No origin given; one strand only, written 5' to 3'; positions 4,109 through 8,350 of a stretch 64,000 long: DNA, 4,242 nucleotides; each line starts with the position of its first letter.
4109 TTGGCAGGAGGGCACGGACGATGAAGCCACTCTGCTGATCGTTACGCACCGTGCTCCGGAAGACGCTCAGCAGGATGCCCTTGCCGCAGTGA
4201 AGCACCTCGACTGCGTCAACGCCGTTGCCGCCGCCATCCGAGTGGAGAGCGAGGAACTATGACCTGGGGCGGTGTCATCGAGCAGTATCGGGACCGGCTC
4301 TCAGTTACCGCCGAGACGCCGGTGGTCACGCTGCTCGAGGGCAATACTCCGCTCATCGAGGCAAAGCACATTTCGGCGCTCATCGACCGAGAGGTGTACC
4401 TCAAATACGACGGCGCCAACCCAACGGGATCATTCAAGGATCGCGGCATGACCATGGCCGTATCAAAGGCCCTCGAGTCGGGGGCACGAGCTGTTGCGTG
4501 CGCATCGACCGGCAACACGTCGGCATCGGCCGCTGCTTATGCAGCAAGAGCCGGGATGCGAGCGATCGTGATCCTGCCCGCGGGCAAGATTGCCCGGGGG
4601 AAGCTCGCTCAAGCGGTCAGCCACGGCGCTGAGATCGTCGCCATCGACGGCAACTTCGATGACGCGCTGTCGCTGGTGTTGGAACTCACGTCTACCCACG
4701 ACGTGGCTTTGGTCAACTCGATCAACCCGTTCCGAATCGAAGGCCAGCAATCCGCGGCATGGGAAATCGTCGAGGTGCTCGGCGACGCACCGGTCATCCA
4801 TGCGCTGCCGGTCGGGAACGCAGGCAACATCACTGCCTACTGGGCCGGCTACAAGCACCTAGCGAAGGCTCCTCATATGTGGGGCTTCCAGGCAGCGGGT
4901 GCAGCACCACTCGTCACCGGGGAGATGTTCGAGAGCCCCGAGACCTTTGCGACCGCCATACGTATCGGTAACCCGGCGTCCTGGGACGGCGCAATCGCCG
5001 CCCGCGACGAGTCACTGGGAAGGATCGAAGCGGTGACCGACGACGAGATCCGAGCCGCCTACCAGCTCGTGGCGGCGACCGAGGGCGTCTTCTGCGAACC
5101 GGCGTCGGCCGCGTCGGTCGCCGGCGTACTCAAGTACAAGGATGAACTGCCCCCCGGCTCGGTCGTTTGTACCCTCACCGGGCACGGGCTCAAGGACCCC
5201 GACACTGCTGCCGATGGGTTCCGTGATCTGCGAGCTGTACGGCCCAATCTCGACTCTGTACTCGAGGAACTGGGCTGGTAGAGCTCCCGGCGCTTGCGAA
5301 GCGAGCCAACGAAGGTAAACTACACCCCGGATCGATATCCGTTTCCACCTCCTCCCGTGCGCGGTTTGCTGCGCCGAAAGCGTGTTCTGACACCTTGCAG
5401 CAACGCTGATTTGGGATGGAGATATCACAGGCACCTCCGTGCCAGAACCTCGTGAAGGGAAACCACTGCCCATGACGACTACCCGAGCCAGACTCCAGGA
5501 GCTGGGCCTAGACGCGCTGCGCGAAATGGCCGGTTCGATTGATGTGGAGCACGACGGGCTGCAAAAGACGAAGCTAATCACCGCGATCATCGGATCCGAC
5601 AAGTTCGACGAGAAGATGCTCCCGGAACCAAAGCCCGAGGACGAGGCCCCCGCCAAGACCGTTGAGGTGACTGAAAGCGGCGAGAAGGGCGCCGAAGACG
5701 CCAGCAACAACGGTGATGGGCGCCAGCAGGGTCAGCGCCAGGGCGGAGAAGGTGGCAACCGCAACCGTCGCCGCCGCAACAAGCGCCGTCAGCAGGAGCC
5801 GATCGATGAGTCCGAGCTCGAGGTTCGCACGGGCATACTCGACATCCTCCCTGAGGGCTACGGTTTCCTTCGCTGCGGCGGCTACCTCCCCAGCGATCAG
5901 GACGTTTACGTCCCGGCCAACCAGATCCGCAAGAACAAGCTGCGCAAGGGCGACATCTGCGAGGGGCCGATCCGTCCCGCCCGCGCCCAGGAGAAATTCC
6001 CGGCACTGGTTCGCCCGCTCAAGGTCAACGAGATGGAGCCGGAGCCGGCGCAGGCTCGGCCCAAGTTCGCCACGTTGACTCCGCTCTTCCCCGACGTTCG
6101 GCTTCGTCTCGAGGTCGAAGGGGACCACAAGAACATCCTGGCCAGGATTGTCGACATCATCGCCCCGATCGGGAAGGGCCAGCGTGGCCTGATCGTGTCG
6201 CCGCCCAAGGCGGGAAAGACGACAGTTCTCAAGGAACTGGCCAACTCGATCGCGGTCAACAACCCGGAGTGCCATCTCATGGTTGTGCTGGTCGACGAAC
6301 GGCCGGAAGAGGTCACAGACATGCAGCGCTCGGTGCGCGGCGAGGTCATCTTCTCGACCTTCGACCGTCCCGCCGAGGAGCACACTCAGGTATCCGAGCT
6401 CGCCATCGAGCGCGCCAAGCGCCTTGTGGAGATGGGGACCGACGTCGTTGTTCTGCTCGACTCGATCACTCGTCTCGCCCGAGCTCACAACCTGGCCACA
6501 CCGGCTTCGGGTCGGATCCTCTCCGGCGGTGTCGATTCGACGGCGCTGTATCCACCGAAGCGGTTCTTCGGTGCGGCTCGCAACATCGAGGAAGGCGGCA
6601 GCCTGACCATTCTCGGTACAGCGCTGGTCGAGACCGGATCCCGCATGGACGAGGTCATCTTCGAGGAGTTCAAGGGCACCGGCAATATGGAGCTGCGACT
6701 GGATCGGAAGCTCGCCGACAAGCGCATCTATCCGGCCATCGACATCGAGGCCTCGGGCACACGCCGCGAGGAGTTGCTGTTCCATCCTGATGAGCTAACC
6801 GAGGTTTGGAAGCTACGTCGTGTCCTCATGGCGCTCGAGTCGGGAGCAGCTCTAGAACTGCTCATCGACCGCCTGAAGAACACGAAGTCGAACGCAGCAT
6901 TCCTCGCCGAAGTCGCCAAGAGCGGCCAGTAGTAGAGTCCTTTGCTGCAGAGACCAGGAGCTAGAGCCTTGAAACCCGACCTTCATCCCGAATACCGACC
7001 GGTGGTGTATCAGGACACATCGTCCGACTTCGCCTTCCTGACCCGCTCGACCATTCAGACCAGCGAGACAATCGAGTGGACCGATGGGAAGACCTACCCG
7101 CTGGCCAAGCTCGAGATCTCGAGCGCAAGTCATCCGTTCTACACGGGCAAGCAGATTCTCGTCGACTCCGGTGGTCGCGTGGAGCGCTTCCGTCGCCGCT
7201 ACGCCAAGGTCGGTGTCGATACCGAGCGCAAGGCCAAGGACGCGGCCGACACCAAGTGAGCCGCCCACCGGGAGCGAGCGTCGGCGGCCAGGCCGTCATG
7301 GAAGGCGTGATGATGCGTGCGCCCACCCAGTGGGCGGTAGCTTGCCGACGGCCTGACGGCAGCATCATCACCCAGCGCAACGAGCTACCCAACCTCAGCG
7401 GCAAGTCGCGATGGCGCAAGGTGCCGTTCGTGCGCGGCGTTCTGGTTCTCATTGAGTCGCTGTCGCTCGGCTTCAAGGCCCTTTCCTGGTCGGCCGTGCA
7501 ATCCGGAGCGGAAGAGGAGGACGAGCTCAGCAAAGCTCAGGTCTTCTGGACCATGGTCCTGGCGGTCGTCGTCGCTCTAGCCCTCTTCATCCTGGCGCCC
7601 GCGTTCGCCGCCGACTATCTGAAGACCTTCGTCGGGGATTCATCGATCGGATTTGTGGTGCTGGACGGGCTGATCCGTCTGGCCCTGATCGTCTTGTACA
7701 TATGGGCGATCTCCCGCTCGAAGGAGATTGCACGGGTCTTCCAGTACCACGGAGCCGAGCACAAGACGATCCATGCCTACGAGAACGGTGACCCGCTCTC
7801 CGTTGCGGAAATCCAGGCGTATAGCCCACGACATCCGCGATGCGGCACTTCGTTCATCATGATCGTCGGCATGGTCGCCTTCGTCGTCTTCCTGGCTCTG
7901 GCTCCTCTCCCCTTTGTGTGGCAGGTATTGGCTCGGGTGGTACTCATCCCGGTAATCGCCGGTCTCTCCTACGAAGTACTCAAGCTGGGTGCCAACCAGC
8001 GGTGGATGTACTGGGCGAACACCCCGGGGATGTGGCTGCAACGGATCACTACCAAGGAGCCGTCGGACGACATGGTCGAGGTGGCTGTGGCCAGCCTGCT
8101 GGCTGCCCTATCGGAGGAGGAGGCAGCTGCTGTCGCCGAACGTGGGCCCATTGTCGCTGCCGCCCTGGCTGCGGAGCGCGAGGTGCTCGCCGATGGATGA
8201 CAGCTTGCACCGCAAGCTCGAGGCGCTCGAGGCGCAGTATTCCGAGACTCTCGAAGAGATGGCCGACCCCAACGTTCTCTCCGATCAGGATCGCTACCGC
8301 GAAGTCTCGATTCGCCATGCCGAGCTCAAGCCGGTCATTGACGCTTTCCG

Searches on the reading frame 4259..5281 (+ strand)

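Call 11: search_protein_families(library=pfam, proteins=[window:4259-5281:+], max_evalue=0.001)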
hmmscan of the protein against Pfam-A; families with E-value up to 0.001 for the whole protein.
window:4259-5281:+ (340 aa): 1 family
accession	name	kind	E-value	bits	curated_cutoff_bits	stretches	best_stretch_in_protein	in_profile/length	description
PF00291.31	PALP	-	7.9e-72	242.5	35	1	23-308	1-295/295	Pyridoxal-phosphate dependent enzyme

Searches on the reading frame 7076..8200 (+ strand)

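Call 11: search_protein_families(library=pfam, proteins=[window:7076-8200:+], max_evalue=0.001)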
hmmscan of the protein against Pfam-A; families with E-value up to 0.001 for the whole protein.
window:7076-8200:+ (374 aa): 1 family
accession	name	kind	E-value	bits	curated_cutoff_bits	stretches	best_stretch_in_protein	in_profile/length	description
PF07136.16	DUF1385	-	6.3e-79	264.9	22.1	1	116-346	1-226/227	Protein of unknown function (DUF1385)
